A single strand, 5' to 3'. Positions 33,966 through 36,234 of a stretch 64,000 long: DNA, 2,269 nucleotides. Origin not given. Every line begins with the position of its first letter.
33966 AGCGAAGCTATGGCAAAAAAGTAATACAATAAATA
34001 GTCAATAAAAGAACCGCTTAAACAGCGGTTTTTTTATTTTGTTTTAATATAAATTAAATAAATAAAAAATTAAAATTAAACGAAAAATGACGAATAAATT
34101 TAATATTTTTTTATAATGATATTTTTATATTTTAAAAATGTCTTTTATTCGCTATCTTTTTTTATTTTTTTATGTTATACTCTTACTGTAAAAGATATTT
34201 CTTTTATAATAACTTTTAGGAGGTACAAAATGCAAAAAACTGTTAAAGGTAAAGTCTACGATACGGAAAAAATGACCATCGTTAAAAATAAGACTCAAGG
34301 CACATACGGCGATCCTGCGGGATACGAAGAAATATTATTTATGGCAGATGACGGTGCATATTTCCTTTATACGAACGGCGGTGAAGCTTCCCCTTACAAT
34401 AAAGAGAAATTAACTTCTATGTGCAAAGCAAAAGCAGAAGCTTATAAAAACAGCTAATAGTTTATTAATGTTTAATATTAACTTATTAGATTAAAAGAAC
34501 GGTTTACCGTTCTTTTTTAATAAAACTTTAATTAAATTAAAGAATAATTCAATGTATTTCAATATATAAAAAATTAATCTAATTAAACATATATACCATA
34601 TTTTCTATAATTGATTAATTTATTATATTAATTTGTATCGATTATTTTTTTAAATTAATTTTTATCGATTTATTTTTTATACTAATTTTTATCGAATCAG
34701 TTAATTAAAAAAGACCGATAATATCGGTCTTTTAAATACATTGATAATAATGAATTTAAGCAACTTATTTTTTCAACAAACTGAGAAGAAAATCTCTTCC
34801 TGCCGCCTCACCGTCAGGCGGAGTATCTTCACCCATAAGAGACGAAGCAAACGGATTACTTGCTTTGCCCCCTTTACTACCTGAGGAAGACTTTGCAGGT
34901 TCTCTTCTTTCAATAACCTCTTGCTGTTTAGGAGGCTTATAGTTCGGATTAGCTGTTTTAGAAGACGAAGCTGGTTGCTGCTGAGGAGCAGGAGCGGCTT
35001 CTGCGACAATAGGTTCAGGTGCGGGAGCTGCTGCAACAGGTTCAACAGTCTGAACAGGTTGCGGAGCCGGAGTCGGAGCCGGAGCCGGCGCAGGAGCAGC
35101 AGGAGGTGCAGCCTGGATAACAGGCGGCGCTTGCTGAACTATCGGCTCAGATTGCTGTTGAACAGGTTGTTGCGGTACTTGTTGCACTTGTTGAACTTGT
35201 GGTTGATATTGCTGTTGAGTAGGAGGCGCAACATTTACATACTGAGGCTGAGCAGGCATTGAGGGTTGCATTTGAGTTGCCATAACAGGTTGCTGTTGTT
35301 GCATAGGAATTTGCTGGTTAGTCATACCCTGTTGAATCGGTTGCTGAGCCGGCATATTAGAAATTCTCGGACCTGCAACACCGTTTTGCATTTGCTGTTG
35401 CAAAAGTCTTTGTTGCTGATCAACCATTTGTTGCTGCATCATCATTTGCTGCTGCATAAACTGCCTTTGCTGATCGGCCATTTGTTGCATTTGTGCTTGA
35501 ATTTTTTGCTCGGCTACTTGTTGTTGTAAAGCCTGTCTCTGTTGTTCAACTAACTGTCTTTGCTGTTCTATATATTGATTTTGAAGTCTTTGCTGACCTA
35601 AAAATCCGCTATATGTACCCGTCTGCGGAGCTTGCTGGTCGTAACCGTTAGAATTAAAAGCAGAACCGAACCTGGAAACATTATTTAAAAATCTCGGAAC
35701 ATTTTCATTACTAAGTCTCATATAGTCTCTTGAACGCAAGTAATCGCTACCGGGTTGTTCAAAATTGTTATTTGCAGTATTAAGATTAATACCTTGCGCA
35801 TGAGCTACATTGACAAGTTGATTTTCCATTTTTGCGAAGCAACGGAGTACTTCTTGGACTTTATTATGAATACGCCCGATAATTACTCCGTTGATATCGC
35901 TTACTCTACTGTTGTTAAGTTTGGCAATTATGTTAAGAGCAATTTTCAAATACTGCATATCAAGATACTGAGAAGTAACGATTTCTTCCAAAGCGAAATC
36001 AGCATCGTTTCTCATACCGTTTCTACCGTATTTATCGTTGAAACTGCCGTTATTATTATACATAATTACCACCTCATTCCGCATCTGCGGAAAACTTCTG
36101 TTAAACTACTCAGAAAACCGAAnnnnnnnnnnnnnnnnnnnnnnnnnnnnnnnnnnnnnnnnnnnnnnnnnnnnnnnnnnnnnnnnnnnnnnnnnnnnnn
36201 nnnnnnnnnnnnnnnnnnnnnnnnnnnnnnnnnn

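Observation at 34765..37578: Chromosomal ParM/StbA-type actin operon with a membrane-anchored first gene and a giant Q/P-rich protein in the ParR position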

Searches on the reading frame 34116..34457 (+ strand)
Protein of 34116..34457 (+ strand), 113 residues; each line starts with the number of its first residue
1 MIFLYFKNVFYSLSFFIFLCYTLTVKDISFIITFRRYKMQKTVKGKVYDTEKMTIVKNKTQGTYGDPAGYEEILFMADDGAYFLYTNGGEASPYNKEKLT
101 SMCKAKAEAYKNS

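Call 3: search_protein_families(library=pfam, proteins=[window:34116-34457:+], max_evalue=0.1)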
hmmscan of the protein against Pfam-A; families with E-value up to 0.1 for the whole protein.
window:34116-34457:+ (113 aa): 1 family
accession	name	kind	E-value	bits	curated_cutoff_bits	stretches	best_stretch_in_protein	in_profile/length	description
PF14575.11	EphA2_TM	-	0.094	13.8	28.9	0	25-72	13-60/74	Ephrin type-A receptor 2 transmembrane domain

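Call 4: search_protein_families(library=ncbifam, proteins=[window:34116-34457:+], max_evalue=0.1)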
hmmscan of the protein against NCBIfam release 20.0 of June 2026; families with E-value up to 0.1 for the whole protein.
window:34116-34457:+ (113 aa): 0 families

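Call 69: search_protein_families(library=phrogs, proteins=[window:34116-34457:+], max_evalue=0.01)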
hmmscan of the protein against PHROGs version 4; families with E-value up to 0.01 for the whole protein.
window:34116-34457:+ (113 aa): 1 family
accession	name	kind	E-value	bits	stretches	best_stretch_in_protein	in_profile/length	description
phrog_7970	-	head and packaging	0.0095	16.3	0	39-100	176-235/319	virion structural protein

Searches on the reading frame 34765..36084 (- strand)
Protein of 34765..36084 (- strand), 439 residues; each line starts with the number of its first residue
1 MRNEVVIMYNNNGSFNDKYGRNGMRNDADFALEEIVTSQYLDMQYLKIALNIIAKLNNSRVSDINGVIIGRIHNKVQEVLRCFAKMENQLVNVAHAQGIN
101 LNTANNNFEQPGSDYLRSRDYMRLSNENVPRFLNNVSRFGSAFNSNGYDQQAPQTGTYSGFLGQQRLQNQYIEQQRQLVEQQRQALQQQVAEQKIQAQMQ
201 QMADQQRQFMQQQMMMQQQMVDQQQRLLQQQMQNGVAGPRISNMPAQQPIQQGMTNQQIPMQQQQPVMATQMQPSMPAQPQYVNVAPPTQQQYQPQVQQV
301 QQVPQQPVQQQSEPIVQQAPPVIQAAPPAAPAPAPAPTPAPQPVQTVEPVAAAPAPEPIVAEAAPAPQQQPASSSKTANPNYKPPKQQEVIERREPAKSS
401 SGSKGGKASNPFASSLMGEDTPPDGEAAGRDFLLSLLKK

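Call 3: search_protein_families(library=pfam, proteins=[window:34765-36084:-], max_evalue=0.1)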
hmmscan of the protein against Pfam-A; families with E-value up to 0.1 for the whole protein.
window:34765-36084:- (439 aa): 0 families

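Call 4: search_protein_families(library=ncbifam, proteins=[window:34765-36084:-], max_evalue=0.1)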
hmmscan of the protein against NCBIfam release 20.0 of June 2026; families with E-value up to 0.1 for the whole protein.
window:34765-36084:- (439 aa): 0 families

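Call 69: search_protein_families(library=phrogs, proteins=[window:34765-36063:-], max_evalue=0.01)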
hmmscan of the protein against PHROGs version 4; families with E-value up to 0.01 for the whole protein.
window:34765-36063:- (432 aa): 0 families

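Call 70: search_protein_families(library=padloc, proteins=[window:34765-36063:-], max_evalue=0.01)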
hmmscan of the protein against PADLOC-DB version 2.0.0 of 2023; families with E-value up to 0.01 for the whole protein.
window:34765-36063:- (432 aa): 0 families

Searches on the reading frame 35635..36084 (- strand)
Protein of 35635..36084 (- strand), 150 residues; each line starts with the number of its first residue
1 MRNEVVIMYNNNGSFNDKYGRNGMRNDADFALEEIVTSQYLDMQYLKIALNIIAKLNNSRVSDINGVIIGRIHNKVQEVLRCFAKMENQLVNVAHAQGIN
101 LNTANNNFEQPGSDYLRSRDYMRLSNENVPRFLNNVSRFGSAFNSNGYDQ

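Call 40: search_protein_families(library=pfam, proteins=[window:35635-36084:-], max_evalue=1)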
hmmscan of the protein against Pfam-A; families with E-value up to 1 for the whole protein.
seq(150 aa): 0 families

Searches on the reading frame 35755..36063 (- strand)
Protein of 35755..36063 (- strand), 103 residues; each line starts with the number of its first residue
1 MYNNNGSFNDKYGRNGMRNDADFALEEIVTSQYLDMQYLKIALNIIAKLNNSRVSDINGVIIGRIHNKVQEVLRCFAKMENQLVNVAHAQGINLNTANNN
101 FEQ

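Call 46: find_homologous_proteins(query=A2, max_evalue=0.001)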
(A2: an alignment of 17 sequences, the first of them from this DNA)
Query A2 (17 sequences) (103 aa, profile of the alignment): 1 proteins with E <= 0.001 among 422 candidates.
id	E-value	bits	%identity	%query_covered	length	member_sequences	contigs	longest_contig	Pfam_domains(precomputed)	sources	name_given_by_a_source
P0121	1.9e-21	93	33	20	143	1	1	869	-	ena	-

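Call 47: search_solved_structures(query=A2, max_evalue=10)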
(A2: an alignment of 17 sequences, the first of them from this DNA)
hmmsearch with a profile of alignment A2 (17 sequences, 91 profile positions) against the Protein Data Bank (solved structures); distinct sequences matched with E-value up to 10: 5.
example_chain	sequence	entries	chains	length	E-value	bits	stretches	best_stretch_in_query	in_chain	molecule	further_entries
1y6j_A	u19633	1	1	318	0.12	15.5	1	7-80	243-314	L-lactate dehydrogenase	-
2oxl_A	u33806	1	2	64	0.22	14.6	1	10-56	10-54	Hypothetical protein ymgB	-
4usc_A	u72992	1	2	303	0.36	13.9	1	11-51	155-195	PEROXIDASE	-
8ek4_A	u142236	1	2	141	0.71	13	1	39-74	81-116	Ice-binding protein TIP-99a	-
1au1_A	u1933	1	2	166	1.3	12.1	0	8-55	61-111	INTERFERON-BETA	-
